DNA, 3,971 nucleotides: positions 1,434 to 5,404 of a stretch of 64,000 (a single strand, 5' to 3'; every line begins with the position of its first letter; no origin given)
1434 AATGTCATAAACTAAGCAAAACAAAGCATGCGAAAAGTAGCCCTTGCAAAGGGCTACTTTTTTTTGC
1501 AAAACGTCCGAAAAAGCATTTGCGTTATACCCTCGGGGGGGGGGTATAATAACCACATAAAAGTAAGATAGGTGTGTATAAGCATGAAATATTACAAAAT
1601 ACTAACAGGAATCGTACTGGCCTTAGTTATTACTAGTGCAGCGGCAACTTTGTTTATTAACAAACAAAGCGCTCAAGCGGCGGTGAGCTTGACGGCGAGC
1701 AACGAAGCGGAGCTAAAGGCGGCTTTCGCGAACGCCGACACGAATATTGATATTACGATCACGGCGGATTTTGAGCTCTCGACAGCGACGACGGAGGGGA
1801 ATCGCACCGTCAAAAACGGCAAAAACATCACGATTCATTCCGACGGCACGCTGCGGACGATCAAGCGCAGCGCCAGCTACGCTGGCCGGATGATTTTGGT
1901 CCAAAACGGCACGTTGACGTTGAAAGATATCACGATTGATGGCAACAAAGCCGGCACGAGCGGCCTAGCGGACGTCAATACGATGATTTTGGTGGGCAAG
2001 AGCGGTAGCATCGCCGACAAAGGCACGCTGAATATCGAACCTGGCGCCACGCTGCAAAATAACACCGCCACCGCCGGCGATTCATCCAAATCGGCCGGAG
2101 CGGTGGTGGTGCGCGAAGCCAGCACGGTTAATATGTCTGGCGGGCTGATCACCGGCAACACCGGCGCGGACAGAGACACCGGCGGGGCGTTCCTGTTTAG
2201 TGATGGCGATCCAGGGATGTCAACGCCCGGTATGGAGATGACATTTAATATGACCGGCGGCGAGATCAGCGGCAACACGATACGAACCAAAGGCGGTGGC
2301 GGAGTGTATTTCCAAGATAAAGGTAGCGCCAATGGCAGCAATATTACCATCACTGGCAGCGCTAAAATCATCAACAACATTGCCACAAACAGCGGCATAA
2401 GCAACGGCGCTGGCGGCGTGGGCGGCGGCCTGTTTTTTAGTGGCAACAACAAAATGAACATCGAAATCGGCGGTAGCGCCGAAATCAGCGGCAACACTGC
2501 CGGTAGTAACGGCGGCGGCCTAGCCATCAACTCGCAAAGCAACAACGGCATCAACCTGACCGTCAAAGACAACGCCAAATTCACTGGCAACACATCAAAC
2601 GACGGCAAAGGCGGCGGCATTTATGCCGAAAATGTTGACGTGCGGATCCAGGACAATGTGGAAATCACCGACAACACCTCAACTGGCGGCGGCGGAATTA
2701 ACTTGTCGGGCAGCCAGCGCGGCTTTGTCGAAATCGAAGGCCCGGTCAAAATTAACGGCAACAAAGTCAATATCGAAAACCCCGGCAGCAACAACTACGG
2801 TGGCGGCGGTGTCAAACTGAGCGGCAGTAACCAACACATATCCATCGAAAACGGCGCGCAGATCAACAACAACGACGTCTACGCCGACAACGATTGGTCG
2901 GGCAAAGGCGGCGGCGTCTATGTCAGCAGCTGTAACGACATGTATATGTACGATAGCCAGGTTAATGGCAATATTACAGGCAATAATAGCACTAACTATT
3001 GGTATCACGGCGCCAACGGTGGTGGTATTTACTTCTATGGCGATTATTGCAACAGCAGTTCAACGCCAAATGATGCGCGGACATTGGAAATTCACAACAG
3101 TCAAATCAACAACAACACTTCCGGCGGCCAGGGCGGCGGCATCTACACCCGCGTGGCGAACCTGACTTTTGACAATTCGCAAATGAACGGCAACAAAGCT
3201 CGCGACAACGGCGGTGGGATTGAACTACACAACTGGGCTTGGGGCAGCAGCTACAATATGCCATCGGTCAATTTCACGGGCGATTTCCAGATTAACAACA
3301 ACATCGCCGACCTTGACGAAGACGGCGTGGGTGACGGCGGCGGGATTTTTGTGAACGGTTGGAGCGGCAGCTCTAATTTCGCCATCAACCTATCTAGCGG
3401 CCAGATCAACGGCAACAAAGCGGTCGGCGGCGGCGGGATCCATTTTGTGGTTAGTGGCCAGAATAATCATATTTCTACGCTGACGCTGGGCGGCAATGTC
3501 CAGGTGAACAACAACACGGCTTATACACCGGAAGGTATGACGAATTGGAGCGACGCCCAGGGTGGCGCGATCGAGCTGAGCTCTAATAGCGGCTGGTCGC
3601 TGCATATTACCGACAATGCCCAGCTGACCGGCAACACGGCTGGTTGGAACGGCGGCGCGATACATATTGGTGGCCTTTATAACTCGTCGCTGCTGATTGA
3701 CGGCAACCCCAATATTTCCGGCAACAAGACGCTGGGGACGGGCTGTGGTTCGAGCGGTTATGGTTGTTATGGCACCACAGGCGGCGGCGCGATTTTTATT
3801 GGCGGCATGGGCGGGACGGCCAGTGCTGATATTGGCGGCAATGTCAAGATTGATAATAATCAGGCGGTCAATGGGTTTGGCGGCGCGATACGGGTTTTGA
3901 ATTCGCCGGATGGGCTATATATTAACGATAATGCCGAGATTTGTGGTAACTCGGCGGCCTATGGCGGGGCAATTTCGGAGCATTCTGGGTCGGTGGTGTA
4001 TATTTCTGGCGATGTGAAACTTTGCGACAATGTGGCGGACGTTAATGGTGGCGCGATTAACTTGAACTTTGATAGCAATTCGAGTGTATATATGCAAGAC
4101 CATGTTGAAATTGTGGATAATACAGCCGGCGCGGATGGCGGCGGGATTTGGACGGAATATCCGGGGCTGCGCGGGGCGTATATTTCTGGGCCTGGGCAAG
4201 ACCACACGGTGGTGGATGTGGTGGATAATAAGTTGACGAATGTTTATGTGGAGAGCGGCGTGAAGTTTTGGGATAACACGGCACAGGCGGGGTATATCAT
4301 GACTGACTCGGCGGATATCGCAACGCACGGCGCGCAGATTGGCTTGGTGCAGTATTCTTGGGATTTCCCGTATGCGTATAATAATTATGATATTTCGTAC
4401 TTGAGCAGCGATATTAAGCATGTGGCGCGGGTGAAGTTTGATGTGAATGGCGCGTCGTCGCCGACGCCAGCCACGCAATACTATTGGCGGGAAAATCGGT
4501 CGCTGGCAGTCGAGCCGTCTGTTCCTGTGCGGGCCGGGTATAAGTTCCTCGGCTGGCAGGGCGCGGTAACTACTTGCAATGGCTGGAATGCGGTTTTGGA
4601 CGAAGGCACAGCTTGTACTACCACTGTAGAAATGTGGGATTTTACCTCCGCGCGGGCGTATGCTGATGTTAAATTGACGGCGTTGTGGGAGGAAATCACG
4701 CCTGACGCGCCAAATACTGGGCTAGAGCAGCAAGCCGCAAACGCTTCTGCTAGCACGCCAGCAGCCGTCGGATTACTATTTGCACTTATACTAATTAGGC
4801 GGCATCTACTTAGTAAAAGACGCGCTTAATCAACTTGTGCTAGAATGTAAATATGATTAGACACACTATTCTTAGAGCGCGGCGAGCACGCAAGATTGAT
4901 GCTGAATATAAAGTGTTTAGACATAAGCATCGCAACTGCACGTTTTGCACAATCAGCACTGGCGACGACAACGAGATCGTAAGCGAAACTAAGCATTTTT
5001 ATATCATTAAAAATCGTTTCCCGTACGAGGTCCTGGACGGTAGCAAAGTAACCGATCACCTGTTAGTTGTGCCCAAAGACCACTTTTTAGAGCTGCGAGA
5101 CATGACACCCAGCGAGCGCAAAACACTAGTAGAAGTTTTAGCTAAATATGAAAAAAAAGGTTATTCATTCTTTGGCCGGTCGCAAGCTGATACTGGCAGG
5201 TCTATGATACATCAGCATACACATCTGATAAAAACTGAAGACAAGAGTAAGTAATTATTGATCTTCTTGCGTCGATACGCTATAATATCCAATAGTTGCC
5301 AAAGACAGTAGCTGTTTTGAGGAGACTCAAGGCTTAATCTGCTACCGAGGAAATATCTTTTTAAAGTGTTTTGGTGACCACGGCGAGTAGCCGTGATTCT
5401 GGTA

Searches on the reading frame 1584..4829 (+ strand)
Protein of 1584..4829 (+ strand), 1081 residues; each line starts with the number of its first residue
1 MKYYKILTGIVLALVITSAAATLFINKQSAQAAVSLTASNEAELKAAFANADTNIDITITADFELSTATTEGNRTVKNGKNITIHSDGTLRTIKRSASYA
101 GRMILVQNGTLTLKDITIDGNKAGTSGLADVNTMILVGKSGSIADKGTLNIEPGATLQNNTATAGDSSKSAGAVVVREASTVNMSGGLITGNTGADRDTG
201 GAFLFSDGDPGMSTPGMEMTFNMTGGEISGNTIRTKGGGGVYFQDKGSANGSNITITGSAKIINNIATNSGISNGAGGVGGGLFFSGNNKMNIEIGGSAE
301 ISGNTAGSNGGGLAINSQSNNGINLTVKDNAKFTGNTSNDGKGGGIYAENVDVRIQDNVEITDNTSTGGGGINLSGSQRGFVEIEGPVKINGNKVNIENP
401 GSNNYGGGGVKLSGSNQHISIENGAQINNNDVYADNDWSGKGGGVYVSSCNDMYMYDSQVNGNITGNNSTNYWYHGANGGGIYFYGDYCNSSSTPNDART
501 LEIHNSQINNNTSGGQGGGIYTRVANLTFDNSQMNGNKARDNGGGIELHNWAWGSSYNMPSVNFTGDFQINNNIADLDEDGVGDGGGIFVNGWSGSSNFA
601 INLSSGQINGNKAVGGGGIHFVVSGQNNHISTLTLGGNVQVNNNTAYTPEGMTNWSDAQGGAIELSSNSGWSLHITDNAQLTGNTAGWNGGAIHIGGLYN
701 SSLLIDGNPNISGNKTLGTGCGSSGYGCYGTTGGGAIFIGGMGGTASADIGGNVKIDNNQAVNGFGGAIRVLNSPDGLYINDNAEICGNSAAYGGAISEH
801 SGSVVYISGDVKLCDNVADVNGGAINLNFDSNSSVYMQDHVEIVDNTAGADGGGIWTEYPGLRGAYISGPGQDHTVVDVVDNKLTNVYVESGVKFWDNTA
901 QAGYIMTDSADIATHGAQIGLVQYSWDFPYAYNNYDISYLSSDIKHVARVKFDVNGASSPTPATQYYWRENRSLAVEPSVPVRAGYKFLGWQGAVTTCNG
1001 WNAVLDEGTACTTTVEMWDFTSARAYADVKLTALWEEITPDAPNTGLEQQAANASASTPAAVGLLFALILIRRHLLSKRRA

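Call 5: search_protein_families(library=pfam, proteins=[window:1584-4829:+], max_evalue=0.01)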
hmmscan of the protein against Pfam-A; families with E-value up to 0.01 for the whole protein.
window:1584-4829:+ (1081 aa): 1 family
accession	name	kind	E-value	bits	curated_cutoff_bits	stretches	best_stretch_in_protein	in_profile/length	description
PF09479.16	Flg_new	-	8.4e-05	23.1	27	1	950-993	3-40/65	Listeria-Bacteroides repeat domain (List_Bact_rpt)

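Call 10: find_encoding_contigs(protein=window:1584-4829:+, flank=3000, max_places=10)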
Protein window:1584-4829:+ (1081 aa): no gene with exactly this product is on record in the collection.

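Call 11: find_homologous_proteins(query=window:1584-4829:+, max_evalue=0.00001)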
Query window:1584-4829:+ (1081 aa): 32 proteins with E <= 0.00001 among 8000 candidates.
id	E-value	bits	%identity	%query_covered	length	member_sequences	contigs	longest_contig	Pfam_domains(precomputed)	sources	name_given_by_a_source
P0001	0.0e+0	2382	100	100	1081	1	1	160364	PF09479.17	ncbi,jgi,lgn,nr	ncbi:MAG: hypothetical protein LBG75_03110 [Candidatus Nomurabacteria bacterium]|jgi:predicted outer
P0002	1.3e-271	922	51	94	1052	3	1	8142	PF09479.17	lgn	-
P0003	1.1e-269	916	49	97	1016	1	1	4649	-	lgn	-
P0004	1.3e-23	101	29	60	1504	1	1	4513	PF02415.24,PF14252.12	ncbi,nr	ncbi:MAG: DUF4347 domain-containing protein, partial [Gloeomargarita sp. SKYB31]|nr:DUF4347 domain-c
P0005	1.5e-23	101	26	100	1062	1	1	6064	PF13229.13,PF09479.17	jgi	jgi:uncharacterized repeat protein (TIGR02543 family)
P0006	1.4e-20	91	28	62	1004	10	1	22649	PF09479.17,PF02415.24,PF17936.8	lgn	-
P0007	4.6e-18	83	28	62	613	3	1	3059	PF02415.24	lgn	-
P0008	9.1e-18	82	28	37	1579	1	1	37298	PF01839.30,PF13517.13,PF02415.24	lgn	-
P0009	5.9e-15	73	25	54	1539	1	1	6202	PF09479.17,PF02415.24,PF18998.7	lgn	-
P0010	1.5e-13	68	25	46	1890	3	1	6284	-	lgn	-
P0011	2.9e-13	67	34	17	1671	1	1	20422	PF13229.13,PF09479.17,PF02368.25,PF05048.20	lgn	-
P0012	4.5e-12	63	29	63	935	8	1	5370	PF09479.17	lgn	-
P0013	1.6e-11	61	32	28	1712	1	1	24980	PF09479.17,PF02368.25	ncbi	-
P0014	4.6e-10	56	27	52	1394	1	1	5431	PF05860.20,PF14252.12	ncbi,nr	ncbi:MAG: DUF4347 domain-containing protein [Gloeomargarita sp. SKYB31]|nr:DUF4347 domain-containing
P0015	5.0e-10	56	34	19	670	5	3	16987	-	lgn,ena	-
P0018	9.2e-9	52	28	36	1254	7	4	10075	PF13229.13,PF02415.24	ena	-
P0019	2.1e-8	51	26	79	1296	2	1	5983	PF13229.13,PF09479.17,PF18998.7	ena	-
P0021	4.1e-8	50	27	63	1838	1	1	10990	PF13229.13,PF02415.24,PF05048.20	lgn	-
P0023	1.9e-7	48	25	53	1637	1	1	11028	PF02415.24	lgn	-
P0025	4.5e-7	47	26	48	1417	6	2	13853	PF13229.13,PF02415.24,PF05048.20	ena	-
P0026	4.7e-7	46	26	70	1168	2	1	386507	PF13229.13,PF02415.24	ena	-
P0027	7.1e-7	46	26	54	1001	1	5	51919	PF09479.17,PF02415.24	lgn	-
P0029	7.5e-7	46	28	29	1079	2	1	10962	-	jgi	jgi:hypothetical protein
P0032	4.9e-6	43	28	66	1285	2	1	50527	PF13229.13,PF24547.2,PF02415.24,PF13620.13,PF22904.4,PF17210.10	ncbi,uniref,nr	ncbi:right-handed parallel beta-helix repeat-containing protein [Lacrimispora amygdalina]|uniref:rig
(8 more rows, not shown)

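Call 12: find_encoding_contigs(protein=P0001, flank=3000, max_places=10)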
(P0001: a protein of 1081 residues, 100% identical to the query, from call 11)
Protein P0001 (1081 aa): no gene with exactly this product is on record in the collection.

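Call 13: find_encoding_contigs(protein=P0002, flank=3000, max_places=10)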
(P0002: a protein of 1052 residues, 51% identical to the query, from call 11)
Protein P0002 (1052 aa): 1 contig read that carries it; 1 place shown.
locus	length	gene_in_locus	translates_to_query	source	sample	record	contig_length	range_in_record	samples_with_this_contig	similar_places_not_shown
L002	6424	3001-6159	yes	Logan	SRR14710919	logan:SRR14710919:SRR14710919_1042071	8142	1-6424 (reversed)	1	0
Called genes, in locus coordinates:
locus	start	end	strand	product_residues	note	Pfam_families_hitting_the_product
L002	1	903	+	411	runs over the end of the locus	PF00587:tRNA-synt_2b, PF03129:HGTP_anticodon (weak)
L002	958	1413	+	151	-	PF03449:GreA_GreB_N, PF01272:GreA_GreB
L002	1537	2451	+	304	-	PF00056:Ldh_1_N, PF02866:Ldh_1_C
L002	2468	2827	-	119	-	-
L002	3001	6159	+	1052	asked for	PF09479:Flg_new (faint)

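Call 14: find_encoding_contigs(protein=P0003, flank=3000, max_places=10)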
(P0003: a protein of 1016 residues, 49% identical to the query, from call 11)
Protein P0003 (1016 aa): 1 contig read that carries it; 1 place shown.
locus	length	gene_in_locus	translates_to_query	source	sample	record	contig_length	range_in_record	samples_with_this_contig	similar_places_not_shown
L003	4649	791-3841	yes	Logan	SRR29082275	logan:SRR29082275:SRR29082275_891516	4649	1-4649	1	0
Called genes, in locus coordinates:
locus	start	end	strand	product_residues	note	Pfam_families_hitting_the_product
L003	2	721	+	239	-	?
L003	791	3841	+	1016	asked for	-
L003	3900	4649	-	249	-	?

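Call 48: search_solved_structures(query=window:1584-4829:+, max_evalue=0.01)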
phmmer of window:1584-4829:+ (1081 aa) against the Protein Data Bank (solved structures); distinct sequences matched with E-value up to 0.01: 0.
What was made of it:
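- On Right-handed beta-helix surface adhesins (Pmp / autotransporter-passenger-like): No PDB sequence hit was found (call 48).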

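Call 71: predict_structure(alignment_id=A1)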
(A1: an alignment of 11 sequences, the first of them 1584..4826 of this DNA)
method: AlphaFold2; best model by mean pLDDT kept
length: 1081 residues; sequences in the alignment: 11
mean_pLDDT: 79.0   pTM: 0.77
mean pLDDT of the five models: 79.0, 77.9, 76.6, 75.0, 75.0
residues with pLDDT >= 90: 424; 70-90: 345; 50-70: 210; < 50: 102
segments of 3 or more residues with pLDDT < 50: 1-4, 22-31, 267-271, 722-729, 860-881, 942-944, 957-964, 1000-1009, 1041-1063, 1079-1081
pLDDT, mean of each block of 10 residues (from residue 1): 55 64 44 85 92 94 80 78 95 92 90 97 85 86 83 96 67 86 95 77 76 64 94 79 73 91 66 75 84 94 91 84 90 93 90 95 88 79 93 81 69 86 96 72 88 95 78 67 77 60 97 93 86 96 90 63 94 89 90 70 96 93 72 92 92 71 86 94 94 84 94 88 48 87 78 96 91 86 95 90 88 94 82 84 88 74 36 34 73 83 61 69 60 71 55 57 51 62 81 69 44 77 67 79 36 34 59 60 34
secondary structure, 60 per line:
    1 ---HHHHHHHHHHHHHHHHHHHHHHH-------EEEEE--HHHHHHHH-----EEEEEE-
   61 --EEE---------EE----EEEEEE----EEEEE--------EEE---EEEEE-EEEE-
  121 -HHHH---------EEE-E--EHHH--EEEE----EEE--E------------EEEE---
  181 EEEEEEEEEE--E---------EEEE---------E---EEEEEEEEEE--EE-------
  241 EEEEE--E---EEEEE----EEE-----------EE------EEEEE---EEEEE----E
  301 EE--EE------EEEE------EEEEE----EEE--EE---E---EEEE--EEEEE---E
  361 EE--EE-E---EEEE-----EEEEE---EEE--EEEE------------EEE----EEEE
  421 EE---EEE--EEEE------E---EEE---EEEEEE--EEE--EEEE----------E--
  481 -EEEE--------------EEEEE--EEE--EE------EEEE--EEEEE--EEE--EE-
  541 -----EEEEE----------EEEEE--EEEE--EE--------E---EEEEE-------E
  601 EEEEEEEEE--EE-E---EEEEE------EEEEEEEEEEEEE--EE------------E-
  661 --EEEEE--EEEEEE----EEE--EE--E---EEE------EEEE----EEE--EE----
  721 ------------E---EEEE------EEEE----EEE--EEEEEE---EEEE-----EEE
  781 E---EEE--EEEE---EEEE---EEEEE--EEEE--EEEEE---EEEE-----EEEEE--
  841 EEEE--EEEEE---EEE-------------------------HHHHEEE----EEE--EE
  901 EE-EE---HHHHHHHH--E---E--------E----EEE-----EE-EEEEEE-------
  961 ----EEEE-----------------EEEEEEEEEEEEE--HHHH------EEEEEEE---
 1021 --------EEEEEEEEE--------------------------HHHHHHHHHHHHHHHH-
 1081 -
elements in order (helices of 4 or more, strands of 3 or more residues): H4-26 E34-38 H41-48 E54-59 E63-65 E81-86 E91-95 E104-106 E110-114 E116-119 H122-125 E135-137 E148-151 E156-158 E174-177 E181-190 E203-206 E220-229 E241-245 E252-256 E261-263 E283-287 E291-295 E300-302 E313-316 E323-327 E332-334 E346-349 E352-356 E360-362 E372-375 E381-385 E389-391 E394-397 E410-412 E417-422 E426-428 E431-434 E445-447 E451-456 E459-461 E464-467 E482-485 E500-504 E507-509 E520-523 E526-530 E533-535 E546-550 E561-565 E568-571 E588-592 E600-609 E619-623 E630-642 E663-667 E670-675 E680-682 E693-695 E702-705 E710-712 E737-740 E747-750 E755-757 E760-765 E769-772 E778-781 E785-787 E790-793 E797-800 E804-808 E811-814 E817-821 E825-828 E834-838 E841-844 E847-851 E855-857 H883-886 E887-889 E894-896 E899-902 H909-916 E937-939 E948-953 E965-968 E986-998 H1001-1004 E1011-1017 E1029-1037 H1064-1079
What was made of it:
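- On Right-handed beta-helix surface adhesins (Pmp / autotransporter-passenger-like): The AF2 model is a beta-helix (call 71).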

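Call 73: fold_search(model_id=the predicted structure, library=pdb)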
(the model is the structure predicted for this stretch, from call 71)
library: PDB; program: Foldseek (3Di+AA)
matches with E <= 10: 126; with E <= 0.001: 0
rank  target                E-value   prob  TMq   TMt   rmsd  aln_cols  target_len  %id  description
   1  7dmk_C                7.3e-03  0.28  0.13  0.16  28.2      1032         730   10  PL6 alginate lyase BcAlyPL6 (released 2021-10-06)
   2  7o77                  1.1e-02  0.38  0.15  0.19  29.8      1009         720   11  Structure of the PL6 family alginate lyase Patl3640 from Pseudoalteromonas atlantica T6c (released 2021-07-28)
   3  7dmk_B                1.2e-02  0.38  0.15  0.21  27.4       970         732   11  PL6 alginate lyase BcAlyPL6 (released 2021-10-06)
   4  8bwk_C                3.1e-02  0.38  0.17  0.23  27.3       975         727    9  Metagenomic derived PL6 alginate lyase (released 2023-12-20)
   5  8egr_B                3.7e-02  0.82  0.22  0.33  17.4       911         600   10  Upper tail structure of Staphylococcus phage Andhra (released 2022-12-14)
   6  7o7t                  5.8e-02  0.14  0.14  0.17  26.9       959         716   12  Structure of the PL6 family alginate lyase Patl3640 from Pseudoalteromonas atlantica T6c in complex with 4-deoxy-L-eryth (released 2021-07-28)
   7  7koh_B                7.2e-02  0.28  0.15  0.23  17.6       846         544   10  Crystal structure of antigen 43 from Escherichia coli EDL933 (released 2022-03-09)
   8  8x8m_A                8.2e-02  0.25  0.18  0.22  17.4       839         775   10  Cryo-EM structure of a bacteriophage tail- spike protein against Klebsiella pneumoniae K64,ORF41(K64-ORF41) (released 2024-09-04)
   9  4kh3                  8.6e-02  0.25  0.14  0.25  17.1       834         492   12  Structure of a bacterial self-associating protein (released 2014-01-15)
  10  7koh_C                8.6e-02  0.25  0.14  0.22  18.9       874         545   10  Crystal structure of antigen 43 from Escherichia coli EDL933 (released 2022-03-09)
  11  8egr_A                1.3e-01  0.57  0.22  0.32  16.7       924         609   10  Upper tail structure of Staphylococcus phage Andhra (released 2022-12-14)
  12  9cdu_C                1.5e-01  0.94  0.16  0.35   9.8       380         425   14  Crystal Structure of Rhombotarget A-peptide Complex (released 2025-07-02)
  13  5gkq_A                1.5e-01  0.15  0.16  0.21  27.5      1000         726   11  Structure of PL6 family alginate lyase AlyGC mutant-R241A (released 2017-02-08)
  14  9cdu_A                1.7e-01  0.60  0.13  0.28  11.4       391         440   12  Crystal Structure of Rhombotarget A-peptide Complex (released 2025-07-02)
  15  7o78_A                2.0e-01  0.38  0.17  0.28  13.2       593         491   10  Structure of the PL6 family chondroitinase B from Pseudopedobacter saltans, Pedsa3807 (released 2021-07-28)
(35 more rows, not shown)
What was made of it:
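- On Right-handed beta-helix surface adhesins (Pmp / autotransporter-passenger-like): All Foldseek hits are beta-helices but weak (E >= 0.007) and include lyases and tailspikes as well as Ag43 and pertactin (call 73).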

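Call 77: list_cluster_members(proteins=[P0001, P0033, P0045])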
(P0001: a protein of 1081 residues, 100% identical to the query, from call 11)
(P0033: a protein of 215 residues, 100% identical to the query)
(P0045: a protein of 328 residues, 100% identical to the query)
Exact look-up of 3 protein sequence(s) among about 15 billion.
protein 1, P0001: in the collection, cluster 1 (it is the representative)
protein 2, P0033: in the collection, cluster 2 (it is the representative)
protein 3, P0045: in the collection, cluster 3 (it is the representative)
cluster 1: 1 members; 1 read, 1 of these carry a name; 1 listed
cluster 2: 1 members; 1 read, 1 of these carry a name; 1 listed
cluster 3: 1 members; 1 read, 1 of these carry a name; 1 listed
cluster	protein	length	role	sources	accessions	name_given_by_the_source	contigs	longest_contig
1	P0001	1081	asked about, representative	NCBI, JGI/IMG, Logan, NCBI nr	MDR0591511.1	MAG: hypothetical protein LBG75_03110 [Candidatus Nomurabacteria bacterium] | predicted outer membrane repeat protein | hypothetical protein [Candidatus Nomurabacteria bacterium]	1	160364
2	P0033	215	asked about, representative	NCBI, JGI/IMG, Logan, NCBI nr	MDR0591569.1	MAG: DUF2807 domain-containing protein [Candidatus Nomurabacteria bacterium] | hypothetical protein | DUF2807 domain-containing protein [Candidatus Nomurabacteria bacterium]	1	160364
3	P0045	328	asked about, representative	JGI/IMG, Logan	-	large subunit ribosomal protein L1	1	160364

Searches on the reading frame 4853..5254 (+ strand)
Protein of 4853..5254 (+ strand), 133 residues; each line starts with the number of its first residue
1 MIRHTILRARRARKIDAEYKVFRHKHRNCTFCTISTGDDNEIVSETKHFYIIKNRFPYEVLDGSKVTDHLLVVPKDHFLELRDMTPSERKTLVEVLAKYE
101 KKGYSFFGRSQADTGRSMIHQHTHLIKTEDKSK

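Call 5: search_protein_families(library=pfam, proteins=[window:4853-5254:+], max_evalue=0.01)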
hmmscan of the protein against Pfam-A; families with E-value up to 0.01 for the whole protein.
window:4853-5254:+ (133 aa): 3 families
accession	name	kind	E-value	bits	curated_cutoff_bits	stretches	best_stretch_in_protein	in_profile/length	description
PF01230.28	HIT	-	1.2e-07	32.7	21.5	1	40-128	6-95/98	HIT domain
PF11969.13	DcpS_C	-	1.5e-07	32.3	24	1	28-127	1-101/114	Scavenger mRNA decapping enzyme C-term binding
PF04677.20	CwfJ_C_1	-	0.0024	18.2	21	1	22-89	7-68/122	Protein similar to CwfJ C-terminus 1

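Call 22: find_encoding_contigs(protein=window:4853-5254:+, flank=5000, max_places=10)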
Protein window:4853-5254:+ (133 aa): no gene with exactly this product is on record in the collection.
